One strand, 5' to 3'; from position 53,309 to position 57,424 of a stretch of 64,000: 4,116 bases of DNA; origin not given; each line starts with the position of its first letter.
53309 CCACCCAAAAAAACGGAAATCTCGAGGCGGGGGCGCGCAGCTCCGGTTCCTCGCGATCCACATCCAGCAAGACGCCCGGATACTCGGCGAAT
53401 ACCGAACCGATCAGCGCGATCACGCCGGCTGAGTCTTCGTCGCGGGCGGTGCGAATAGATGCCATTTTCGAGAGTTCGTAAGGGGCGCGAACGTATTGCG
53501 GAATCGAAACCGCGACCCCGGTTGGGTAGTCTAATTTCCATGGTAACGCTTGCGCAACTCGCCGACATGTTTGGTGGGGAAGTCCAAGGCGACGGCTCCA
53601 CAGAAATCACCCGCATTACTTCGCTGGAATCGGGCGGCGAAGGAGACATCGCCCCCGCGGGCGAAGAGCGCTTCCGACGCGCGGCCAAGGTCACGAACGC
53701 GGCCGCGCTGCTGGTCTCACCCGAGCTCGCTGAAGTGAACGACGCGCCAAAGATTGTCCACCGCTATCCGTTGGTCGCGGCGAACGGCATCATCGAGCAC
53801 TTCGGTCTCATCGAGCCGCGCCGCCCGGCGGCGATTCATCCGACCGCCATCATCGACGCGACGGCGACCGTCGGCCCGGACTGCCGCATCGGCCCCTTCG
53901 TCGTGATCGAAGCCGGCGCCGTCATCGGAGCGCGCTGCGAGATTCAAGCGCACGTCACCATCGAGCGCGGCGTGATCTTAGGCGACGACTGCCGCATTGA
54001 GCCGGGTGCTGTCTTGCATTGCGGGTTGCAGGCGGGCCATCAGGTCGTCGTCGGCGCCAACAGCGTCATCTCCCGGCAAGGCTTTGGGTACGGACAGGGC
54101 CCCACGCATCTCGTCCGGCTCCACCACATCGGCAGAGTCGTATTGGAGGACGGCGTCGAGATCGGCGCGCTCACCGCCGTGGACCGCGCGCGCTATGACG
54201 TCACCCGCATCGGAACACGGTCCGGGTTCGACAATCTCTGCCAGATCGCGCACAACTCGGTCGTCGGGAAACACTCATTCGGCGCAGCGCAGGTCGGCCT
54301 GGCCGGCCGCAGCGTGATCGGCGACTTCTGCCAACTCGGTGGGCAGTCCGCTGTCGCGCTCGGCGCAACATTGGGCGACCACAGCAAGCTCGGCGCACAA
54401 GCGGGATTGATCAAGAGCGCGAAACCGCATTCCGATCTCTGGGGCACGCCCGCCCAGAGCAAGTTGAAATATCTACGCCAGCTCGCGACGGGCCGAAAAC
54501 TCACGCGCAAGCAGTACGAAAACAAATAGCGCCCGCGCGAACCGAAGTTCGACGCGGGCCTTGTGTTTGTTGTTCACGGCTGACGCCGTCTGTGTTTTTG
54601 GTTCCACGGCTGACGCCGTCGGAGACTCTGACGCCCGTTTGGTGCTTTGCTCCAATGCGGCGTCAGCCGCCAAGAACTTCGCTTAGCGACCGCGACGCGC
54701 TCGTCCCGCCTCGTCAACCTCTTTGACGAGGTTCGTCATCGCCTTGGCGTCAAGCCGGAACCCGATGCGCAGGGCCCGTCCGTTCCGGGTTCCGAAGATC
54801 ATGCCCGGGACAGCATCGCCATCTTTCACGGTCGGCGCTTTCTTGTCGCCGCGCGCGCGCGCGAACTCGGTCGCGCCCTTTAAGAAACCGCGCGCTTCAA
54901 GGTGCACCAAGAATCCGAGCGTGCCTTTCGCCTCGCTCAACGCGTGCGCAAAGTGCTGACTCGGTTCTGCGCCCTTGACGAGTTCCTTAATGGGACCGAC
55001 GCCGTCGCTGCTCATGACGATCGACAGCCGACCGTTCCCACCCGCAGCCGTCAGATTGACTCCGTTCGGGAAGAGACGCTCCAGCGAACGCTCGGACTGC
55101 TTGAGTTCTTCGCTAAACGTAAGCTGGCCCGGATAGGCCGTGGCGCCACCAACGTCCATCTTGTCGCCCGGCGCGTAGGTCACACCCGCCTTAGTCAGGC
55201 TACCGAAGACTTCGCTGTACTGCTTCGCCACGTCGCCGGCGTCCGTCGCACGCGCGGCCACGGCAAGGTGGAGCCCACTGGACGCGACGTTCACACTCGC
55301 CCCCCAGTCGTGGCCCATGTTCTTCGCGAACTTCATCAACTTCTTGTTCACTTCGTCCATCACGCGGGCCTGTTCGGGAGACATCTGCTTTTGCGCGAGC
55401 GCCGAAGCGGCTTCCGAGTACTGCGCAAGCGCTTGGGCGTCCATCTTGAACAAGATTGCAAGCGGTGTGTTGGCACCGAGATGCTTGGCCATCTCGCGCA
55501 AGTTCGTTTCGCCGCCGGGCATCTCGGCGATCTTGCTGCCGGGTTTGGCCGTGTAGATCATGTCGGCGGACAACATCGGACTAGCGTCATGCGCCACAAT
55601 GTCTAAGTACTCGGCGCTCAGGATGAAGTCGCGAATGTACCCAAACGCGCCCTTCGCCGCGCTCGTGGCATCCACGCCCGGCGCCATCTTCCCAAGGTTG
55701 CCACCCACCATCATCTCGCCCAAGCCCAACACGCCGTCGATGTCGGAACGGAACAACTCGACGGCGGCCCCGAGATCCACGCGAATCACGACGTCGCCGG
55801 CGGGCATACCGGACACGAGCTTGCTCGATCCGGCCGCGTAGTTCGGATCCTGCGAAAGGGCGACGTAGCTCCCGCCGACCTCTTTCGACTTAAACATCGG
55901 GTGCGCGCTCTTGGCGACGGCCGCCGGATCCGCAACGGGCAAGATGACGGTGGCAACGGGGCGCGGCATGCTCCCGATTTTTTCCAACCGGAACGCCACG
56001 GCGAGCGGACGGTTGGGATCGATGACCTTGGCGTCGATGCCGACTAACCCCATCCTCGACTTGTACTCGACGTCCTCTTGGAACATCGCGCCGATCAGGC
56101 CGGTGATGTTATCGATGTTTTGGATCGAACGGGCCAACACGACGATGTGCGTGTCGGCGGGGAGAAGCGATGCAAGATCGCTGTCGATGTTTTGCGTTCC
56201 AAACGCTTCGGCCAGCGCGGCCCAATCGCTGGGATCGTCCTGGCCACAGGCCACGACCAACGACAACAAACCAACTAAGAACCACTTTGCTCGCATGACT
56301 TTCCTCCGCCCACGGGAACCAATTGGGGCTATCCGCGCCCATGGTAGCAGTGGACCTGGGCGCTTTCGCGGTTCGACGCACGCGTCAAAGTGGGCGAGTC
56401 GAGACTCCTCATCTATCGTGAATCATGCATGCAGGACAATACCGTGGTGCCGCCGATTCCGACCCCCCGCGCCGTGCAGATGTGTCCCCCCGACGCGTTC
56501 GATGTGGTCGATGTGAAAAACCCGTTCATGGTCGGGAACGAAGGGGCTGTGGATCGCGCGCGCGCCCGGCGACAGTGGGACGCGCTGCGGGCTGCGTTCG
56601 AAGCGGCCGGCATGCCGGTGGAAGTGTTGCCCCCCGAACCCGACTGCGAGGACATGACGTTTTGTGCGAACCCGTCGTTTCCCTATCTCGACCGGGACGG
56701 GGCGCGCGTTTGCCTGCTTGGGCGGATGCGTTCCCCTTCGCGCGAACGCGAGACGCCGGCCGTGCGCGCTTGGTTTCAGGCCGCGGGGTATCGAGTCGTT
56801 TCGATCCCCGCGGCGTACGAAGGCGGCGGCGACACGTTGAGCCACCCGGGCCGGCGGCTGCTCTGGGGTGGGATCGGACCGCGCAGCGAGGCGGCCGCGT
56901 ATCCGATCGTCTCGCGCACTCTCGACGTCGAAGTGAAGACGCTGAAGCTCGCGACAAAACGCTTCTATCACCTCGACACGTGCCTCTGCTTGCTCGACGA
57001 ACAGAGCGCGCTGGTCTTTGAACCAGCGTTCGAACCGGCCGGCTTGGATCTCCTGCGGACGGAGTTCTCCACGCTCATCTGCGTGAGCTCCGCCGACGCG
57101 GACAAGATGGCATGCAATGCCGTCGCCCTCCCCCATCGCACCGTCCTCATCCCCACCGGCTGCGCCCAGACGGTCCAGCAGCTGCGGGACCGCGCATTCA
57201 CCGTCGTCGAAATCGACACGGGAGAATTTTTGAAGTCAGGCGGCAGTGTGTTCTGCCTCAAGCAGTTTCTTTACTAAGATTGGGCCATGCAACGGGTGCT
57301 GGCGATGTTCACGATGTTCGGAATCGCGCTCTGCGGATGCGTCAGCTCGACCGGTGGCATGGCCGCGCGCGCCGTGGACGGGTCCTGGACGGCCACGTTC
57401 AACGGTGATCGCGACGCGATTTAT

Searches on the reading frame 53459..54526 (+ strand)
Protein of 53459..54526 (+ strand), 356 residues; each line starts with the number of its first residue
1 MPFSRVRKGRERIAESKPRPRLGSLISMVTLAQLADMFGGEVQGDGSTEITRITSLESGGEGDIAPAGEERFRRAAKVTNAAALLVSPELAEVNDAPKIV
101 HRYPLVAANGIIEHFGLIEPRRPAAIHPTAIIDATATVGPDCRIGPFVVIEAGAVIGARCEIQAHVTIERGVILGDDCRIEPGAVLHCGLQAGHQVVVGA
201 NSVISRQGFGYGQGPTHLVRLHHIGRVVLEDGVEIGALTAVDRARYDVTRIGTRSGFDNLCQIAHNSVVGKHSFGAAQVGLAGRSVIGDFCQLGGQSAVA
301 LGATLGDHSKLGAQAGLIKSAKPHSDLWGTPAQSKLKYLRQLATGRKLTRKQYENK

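Call 63: search_protein_families(library=pfam, proteins=[window:53459-54526:+], max_evalue=0.0001)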
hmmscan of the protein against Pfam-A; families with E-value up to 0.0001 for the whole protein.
window:53459-54526:+ (356 aa): 4 families
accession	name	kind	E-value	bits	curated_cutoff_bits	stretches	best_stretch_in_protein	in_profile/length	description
PF00132.30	Hexapep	-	1.5e-24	85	27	2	136-169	2-35/36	Bacterial transferase hexapeptide (six repeats)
PF25084.1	LbH_EIF2B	-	2.1e-10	41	54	1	126-206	12-89/105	EIF2B subunit epsilon LbH domain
PF14602.12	Hexapep_2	-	4.2e-10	39.6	27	1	148-186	2-32/34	Hexapeptide repeat of succinyl-transferase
PF04613.19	LpxD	-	2.2e-08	34.2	30.8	1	48-109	2-65/70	UDP-3-O-[3-hydroxymyristoyl] glucosamine N-acyltransferase, LpxD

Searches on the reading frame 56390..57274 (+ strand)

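Call 63: search_protein_families(library=pfam, proteins=[window:56390-57274:+], max_evalue=0.0001)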
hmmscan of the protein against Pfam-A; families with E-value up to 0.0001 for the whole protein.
window:56390-57274:+ (295 aa): 1 family
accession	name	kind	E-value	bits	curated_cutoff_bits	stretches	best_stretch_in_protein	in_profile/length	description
PF19420.4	DDAH_eukar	-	2.9e-12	46.9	23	1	43-290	10-286/291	N,N dimethylarginine dimethylhydrolase, eukaryotic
